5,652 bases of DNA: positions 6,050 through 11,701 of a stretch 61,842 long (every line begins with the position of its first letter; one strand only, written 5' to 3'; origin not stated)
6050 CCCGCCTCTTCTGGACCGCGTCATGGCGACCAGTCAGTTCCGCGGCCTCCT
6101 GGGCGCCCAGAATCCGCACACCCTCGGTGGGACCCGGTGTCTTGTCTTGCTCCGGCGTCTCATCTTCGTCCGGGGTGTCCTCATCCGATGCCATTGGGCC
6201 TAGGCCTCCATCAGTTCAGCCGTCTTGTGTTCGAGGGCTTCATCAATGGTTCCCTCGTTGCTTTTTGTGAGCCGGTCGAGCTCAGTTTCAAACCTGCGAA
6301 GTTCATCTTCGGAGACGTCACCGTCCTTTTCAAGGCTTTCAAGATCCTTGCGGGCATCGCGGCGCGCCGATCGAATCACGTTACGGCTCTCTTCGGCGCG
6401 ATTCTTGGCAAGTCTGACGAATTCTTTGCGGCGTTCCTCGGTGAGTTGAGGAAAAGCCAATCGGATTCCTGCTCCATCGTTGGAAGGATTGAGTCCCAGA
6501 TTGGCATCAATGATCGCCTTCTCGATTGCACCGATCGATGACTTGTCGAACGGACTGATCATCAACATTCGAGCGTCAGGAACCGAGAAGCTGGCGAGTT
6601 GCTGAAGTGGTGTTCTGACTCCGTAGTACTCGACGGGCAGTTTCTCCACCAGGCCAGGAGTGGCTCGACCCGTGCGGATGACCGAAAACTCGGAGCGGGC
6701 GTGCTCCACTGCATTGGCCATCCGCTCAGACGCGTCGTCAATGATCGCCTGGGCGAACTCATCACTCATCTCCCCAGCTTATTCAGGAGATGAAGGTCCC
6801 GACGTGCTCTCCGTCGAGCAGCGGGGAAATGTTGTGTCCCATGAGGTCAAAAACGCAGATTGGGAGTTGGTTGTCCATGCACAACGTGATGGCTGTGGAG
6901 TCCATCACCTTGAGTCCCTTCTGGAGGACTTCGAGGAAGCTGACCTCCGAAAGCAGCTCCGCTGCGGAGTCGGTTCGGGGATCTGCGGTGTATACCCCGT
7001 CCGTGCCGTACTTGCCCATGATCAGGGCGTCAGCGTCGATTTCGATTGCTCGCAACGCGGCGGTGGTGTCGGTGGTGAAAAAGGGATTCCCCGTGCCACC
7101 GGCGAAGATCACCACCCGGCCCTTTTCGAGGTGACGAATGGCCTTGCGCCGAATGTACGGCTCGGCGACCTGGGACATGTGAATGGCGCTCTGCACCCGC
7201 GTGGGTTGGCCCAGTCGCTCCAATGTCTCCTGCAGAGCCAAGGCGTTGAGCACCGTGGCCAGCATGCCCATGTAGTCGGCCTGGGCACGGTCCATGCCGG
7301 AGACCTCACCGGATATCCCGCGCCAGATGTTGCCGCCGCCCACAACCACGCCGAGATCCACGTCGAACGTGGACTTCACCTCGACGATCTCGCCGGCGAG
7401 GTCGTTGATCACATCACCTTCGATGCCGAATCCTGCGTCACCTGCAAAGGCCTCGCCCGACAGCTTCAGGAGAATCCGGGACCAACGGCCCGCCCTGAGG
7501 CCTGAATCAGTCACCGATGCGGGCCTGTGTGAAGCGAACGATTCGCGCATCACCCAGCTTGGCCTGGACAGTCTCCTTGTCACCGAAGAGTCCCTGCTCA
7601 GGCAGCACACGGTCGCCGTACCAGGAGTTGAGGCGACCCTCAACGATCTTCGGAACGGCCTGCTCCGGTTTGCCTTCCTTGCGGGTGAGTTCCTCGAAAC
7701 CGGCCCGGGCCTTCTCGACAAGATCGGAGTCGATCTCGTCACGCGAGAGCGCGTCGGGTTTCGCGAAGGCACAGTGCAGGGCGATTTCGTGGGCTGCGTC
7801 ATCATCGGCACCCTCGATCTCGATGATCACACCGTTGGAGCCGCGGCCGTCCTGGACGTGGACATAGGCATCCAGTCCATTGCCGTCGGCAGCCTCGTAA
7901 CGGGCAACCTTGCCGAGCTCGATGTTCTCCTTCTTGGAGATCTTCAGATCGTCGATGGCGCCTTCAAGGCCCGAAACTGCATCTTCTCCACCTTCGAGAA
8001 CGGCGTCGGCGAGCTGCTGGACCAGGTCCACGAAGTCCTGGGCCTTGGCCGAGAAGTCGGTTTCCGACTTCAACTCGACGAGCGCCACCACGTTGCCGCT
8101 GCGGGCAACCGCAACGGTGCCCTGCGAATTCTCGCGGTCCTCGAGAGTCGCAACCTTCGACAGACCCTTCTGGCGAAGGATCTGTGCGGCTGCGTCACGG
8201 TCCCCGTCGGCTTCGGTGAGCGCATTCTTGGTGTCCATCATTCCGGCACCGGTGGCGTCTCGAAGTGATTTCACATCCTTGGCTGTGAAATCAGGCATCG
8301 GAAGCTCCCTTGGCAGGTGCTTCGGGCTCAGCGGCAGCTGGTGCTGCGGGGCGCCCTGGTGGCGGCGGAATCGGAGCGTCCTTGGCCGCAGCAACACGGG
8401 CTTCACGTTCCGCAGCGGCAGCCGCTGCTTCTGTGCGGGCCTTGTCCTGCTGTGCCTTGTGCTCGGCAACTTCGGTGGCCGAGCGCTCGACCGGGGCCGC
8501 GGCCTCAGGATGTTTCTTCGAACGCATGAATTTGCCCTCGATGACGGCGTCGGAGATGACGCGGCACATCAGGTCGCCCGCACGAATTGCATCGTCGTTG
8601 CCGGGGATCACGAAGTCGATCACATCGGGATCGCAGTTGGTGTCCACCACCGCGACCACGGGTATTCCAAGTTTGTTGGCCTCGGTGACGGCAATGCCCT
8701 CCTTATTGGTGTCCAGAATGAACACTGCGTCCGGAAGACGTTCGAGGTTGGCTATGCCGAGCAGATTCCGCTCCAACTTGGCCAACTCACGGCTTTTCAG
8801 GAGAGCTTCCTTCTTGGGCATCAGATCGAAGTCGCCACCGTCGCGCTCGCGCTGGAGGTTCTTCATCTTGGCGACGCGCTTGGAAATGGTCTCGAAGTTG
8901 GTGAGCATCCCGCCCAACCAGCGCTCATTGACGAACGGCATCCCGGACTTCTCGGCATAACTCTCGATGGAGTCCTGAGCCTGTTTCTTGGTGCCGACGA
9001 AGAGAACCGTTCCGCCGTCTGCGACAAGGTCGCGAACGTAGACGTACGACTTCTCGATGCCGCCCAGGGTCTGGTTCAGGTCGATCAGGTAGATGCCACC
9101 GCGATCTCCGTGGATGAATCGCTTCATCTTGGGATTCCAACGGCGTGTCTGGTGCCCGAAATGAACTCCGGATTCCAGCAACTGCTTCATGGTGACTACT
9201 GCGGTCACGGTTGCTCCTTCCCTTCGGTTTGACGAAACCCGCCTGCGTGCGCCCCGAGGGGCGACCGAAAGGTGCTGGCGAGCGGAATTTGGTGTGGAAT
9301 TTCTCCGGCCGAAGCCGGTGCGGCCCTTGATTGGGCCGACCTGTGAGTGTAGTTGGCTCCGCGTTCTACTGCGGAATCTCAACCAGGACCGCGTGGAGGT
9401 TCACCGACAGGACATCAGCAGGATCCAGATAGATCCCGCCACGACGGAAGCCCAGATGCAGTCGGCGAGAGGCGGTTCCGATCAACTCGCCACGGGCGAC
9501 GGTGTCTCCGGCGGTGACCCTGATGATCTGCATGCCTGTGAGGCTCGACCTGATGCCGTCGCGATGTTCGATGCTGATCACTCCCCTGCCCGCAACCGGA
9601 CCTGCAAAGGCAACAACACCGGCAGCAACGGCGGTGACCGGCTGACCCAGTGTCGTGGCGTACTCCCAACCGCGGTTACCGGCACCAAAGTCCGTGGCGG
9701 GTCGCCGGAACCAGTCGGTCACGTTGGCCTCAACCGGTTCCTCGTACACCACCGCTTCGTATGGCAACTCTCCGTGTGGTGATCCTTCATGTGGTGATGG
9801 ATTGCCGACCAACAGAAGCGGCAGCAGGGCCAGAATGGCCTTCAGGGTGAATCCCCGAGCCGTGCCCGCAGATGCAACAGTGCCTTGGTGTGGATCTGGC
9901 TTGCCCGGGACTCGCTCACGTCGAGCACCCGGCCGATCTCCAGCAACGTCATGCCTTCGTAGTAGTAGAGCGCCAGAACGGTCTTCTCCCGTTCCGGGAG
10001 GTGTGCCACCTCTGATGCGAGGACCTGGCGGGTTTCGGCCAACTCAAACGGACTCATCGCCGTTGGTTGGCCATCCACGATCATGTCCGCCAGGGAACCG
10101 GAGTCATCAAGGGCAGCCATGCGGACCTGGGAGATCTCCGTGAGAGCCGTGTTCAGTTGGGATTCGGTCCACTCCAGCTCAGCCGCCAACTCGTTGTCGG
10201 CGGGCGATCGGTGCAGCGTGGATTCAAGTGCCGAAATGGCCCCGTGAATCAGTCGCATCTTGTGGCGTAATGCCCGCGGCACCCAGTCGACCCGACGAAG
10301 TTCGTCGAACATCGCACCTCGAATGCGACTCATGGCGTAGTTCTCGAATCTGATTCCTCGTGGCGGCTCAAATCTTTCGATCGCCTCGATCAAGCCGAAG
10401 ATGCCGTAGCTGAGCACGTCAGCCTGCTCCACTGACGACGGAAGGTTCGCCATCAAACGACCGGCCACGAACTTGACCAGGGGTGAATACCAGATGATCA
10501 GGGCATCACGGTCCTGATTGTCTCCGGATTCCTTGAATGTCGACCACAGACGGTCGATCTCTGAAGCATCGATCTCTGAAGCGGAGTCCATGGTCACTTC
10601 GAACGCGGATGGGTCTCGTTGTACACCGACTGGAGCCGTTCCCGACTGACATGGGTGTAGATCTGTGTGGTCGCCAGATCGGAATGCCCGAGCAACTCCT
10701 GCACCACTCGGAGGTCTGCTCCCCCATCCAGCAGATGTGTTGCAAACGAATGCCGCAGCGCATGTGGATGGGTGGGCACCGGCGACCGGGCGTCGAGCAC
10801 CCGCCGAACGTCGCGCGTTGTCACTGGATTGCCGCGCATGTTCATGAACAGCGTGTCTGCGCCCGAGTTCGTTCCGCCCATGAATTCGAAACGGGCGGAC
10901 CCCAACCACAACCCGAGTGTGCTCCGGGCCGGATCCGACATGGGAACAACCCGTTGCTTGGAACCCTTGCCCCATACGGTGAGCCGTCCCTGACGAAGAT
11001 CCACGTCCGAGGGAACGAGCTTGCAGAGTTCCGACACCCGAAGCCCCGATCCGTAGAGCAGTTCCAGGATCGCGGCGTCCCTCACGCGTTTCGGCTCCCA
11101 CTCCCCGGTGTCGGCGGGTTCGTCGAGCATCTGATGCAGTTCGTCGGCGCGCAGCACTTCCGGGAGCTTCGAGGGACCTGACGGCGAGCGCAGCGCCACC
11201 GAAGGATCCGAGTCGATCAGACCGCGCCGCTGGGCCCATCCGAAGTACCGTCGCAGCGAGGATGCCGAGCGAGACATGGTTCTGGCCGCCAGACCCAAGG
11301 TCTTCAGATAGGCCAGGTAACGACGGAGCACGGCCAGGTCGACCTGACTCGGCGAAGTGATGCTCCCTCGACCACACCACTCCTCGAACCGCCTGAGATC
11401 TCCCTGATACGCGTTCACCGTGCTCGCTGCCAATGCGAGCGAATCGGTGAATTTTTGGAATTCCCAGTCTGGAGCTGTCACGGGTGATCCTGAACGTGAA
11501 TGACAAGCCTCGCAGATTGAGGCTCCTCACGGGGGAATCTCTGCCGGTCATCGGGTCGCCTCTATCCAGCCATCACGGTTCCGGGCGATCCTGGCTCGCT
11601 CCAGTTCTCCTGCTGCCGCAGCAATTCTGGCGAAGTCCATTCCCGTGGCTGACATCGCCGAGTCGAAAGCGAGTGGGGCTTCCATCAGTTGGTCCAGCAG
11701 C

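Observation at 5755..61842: Window-wide pattern: many 12-23 nt tandem duplications, in frame inside genes and often out of frame at stop codons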

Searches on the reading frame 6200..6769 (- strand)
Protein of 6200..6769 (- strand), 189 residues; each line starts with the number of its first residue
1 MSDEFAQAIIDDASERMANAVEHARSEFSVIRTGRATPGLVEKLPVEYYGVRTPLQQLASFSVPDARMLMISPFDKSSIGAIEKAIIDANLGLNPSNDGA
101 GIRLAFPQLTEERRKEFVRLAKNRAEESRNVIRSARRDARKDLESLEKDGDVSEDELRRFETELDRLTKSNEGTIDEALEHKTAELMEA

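Call 14: find_encoding_contigs(protein=window:6200-6769:-, flank=10000, max_places=10)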
Protein window:6200-6769:- (189 aa): 1 contig read that carries it; 1 place shown.
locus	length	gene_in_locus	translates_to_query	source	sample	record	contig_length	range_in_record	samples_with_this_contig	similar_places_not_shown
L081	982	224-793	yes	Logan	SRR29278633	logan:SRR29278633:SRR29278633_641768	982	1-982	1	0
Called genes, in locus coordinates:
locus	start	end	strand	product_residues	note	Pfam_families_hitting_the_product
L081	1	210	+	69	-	?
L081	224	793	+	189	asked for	PF01765:RRF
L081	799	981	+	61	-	?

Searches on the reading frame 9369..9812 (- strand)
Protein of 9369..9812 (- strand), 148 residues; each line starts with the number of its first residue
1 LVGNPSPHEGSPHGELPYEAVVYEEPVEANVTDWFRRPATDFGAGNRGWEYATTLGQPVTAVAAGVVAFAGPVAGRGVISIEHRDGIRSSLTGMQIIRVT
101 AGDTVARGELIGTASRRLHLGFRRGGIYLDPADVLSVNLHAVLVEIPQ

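Call 36: search_protein_families(library=pfam, proteins=[window:9369-9812:-], max_evalue=0.01)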
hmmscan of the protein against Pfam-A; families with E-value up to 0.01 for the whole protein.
window:9369-9812:- (148 aa): 1 family
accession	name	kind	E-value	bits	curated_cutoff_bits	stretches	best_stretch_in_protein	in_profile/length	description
PF01551.29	Peptidase_M23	-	1e-13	51.7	28.7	1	46-130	3-95/96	Peptidase family M23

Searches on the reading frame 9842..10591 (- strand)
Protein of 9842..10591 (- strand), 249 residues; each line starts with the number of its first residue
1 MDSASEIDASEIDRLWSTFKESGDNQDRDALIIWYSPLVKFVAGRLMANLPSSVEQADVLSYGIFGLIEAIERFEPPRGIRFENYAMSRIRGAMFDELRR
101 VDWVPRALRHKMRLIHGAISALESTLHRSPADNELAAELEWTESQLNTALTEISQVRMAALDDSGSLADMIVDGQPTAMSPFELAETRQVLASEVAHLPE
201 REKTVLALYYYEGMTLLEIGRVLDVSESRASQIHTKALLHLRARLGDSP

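Call 47: list_cluster_members(proteins=[window:9842-10591:-, window:4509-6194:-, window:21548-22735:-, window:21548-22660:-, window:11548-12675:-, window:12707-14209:-, window:12707-14314:-, window:43790-45040:-, window:52456-54453:+, window:54472-55224:-])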
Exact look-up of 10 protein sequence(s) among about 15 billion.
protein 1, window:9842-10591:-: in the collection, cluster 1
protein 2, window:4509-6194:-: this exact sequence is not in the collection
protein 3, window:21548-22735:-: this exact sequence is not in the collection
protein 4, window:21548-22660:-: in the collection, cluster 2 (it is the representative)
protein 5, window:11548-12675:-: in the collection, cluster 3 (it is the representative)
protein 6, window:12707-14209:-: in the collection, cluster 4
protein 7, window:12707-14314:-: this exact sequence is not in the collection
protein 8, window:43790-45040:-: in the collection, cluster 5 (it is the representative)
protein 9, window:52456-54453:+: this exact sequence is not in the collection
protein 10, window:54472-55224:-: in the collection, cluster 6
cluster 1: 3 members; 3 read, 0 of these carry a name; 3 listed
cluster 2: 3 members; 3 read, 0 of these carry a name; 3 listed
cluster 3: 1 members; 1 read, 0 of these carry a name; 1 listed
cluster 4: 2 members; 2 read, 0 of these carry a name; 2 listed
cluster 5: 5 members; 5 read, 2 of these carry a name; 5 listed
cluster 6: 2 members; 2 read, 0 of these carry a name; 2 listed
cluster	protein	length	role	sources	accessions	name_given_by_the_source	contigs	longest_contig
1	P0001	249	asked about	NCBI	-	-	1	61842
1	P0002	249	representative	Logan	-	-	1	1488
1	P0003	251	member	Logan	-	-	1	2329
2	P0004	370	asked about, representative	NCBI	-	-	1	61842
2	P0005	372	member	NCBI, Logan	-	-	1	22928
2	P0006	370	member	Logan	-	-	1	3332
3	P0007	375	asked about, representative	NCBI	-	-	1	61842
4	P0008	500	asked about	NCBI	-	-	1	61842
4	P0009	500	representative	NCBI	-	-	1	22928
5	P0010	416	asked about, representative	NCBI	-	-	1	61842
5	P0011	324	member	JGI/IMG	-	Amt family ammonium transporter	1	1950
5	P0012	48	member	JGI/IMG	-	glutamine amidotransferase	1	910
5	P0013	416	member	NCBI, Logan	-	-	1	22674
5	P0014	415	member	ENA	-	-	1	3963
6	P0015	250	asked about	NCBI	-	-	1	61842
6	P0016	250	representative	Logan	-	-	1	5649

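Call 48: find_encoding_contigs(protein=P0009, flank=10000, max_places=6)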
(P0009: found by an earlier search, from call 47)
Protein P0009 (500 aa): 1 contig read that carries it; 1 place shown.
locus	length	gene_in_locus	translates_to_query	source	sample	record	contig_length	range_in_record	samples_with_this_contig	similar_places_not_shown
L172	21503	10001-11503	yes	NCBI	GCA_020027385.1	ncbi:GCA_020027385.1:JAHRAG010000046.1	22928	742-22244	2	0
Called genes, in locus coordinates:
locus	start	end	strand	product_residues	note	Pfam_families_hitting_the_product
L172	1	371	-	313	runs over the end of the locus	PF01882:DUF58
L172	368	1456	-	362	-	PF20030:bpMoxR, PF07726:AAA_3, PF07728:AAA_5, PF17863:AAA_lid_2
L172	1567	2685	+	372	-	PF02881:SRP54_N, PF00448:SRP54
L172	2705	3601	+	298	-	PF00106:adh_short, PF08659:KR, PF13561:adh_short_C2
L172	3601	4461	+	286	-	PF03473:MOSC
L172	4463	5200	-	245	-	PF01323:DSBA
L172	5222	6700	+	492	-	PF02881:SRP54_N, PF00448:SRP54, PF13401:AAA_22 (weak), PF02978:SRP_SPB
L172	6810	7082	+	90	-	PF00886:Ribosomal_S16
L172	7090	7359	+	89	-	PF13083:KH_KhpA-B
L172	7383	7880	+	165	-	PF01782:RimM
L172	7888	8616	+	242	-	PF01746:tRNA_m1G_MT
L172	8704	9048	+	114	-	PF01245:Ribosomal_L19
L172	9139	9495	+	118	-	PF08378:NERD (weak), PF02021:UPF0102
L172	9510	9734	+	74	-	-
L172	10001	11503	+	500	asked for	PF13541:ChlI, PF00158:Sigma54_activat (faint), PF01078:Mg_chelatase, PF07728:AAA_5 (weak), PF00493:MCM, PF13335:Mg_chelatase_C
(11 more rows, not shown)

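Call 49: find_encoding_contigs(protein=P0013, flank=10000, max_places=6)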
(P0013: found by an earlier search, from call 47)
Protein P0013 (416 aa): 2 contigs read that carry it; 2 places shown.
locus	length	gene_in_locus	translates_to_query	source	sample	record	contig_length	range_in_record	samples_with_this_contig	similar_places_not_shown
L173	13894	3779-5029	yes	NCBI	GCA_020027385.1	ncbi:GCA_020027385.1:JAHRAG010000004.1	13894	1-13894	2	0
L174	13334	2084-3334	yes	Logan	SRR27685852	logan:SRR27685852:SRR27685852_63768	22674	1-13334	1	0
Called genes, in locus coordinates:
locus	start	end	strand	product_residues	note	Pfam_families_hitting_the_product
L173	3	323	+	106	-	?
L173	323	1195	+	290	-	PF12146:Hydrolase_4, PF00561:Abhydrolase_1, PF12697:Abhydrolase_6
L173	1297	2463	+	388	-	PF05977:MFS_3, PF07690:MFS_1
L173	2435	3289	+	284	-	PF02585:PIG-L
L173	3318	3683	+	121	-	-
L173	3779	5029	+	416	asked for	PF00909:Ammonium_transp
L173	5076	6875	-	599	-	PF17297:PEPCK_N, PF00821:PEPCK_GTP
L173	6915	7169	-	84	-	-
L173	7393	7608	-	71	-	PF00830:Ribosomal_L28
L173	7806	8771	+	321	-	PF02734:Dak2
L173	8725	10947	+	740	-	PF17191:RecG_wedge, PF01336:tRNA_anti-codon, PF00270:DEAD, PF04851:ResIII (weak), PF00271:Helicase_C, PF19833:RecG_dom3_C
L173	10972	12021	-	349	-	PF00724:Oxidored_FMN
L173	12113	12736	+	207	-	PF02005:TRM (weak), PF13649:Methyltransf_25 (faint), PF03602:Cons_hypoth95, PF06325:PrmA, PF05175:MTS (weak), PF13847:Methyltransf_31 (weak)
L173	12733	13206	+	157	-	PF01467:CTP_transf_like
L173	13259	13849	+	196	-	-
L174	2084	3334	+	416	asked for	PF00909:Ammonium_transp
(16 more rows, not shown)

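Call 53: find_encoding_contigs(protein=P0016, flank=10000, max_places=6)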
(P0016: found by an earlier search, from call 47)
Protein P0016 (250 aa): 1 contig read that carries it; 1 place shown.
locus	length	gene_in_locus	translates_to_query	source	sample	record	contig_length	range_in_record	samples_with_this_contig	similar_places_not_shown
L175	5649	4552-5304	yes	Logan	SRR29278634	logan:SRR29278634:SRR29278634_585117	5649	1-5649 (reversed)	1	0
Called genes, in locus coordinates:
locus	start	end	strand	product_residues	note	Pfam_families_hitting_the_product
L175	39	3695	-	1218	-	PF16078:2-oxogl_dehyd_N, PF00198:2-oxoacid_dh, PF00676:E1_dh, PF02779:Transket_pyr, PF16870:OxoGdeHyase_C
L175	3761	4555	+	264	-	PF03372:Exo_endo_phos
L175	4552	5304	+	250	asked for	PF03061:4HBT (weak)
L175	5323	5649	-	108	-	?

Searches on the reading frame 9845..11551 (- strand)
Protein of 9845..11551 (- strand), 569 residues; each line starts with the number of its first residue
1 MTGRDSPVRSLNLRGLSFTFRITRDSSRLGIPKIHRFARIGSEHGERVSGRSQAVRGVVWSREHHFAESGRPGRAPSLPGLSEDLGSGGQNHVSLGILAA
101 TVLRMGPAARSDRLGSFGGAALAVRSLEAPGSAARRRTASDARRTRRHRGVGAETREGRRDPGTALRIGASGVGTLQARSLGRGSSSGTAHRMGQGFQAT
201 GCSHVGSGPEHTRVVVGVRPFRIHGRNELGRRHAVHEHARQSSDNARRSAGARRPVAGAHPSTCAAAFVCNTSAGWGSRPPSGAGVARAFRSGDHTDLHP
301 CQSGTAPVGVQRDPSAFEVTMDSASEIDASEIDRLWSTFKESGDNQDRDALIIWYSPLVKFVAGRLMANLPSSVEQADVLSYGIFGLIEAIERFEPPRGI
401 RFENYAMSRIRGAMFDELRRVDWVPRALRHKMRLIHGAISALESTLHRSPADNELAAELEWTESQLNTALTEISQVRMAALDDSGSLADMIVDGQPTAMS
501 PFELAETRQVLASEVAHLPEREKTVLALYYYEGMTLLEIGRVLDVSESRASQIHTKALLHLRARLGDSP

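Call 8: search_protein_families(library=pfam, proteins=[window:9845-11551:-])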
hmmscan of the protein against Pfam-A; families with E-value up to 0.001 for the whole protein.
window:9845-11551:- (569 aa): 4 families
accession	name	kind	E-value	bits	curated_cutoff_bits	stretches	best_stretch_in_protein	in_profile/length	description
PF04545.22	Sigma70_r4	-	1.3e-17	63.5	24.1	1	516-563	3-50/50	Sigma-70, region 4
PF04542.20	Sigma70_r2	-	8.7e-13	48.3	24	1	355-423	5-70/71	Sigma-70 region 2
PF08281.18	Sigma70_r4_2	-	2.8e-08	33.7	25.7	1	511-561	4-54/54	Sigma-70, region 4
PF04539.22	Sigma70_r3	-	7.8e-05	23.1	25.3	1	433-483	4-54/78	Sigma-70 region 3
